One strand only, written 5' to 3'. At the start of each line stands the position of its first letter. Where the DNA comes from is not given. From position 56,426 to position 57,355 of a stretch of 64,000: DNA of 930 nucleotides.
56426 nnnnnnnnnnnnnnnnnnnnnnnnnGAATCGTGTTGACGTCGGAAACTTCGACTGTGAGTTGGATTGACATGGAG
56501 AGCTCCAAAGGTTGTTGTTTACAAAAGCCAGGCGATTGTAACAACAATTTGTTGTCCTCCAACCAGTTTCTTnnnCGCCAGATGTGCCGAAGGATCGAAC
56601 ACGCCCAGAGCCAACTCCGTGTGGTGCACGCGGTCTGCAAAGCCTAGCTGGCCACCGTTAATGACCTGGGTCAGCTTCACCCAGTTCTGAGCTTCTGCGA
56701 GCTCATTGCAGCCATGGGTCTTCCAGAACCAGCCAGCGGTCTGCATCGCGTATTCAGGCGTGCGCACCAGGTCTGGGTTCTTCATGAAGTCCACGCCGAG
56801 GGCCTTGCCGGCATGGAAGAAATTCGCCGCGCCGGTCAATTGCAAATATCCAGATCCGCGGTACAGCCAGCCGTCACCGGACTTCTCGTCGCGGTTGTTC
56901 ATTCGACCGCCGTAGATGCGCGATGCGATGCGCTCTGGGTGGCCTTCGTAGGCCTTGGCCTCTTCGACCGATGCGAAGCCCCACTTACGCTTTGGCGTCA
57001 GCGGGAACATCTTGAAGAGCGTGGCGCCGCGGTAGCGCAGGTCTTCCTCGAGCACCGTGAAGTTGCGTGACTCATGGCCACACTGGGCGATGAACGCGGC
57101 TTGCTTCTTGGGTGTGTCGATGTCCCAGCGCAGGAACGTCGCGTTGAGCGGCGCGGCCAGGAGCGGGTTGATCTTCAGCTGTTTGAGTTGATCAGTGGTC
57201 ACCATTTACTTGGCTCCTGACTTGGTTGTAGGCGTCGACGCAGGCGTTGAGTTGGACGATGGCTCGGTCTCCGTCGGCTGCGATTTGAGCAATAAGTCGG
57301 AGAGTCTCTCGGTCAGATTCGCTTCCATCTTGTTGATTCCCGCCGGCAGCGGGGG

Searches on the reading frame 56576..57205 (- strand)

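Call 48: search_protein_families(library=phrogs, proteins=[window:56576-57205:-], max_evalue=0.001)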
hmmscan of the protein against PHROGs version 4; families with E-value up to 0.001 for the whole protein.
window:56576-57205:- (210 aa): 9 families
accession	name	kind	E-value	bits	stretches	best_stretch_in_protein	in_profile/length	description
phrog_181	-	lysis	2.6e-65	222.8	1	3-203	333-530/769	endolysin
phrog_26317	-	unknown function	1.4e-31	110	1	89-203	5-117/119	-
phrog_9506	-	lysis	2.9e-21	77.4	1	95-199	69-189/330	endolysin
phrog_14712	-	moron, auxiliary metabolic gene and host takeover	1.6e-18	68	1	98-195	74-179/322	chitinase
phrog_3201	-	tail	2.2e-16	59.7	1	34-192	2037-2194/2408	tail fiber protein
phrog_1519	-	lysis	4.1e-12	47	1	24-201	227-378/502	endolysin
phrog_34417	-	unknown function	2.6e-10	41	1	98-186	76-173/326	-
phrog_317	-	lysis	2.7e-10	41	1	27-205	223-361/492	endolysin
phrog_12261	-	unknown function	7e-08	33.6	1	119-185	12-76/76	-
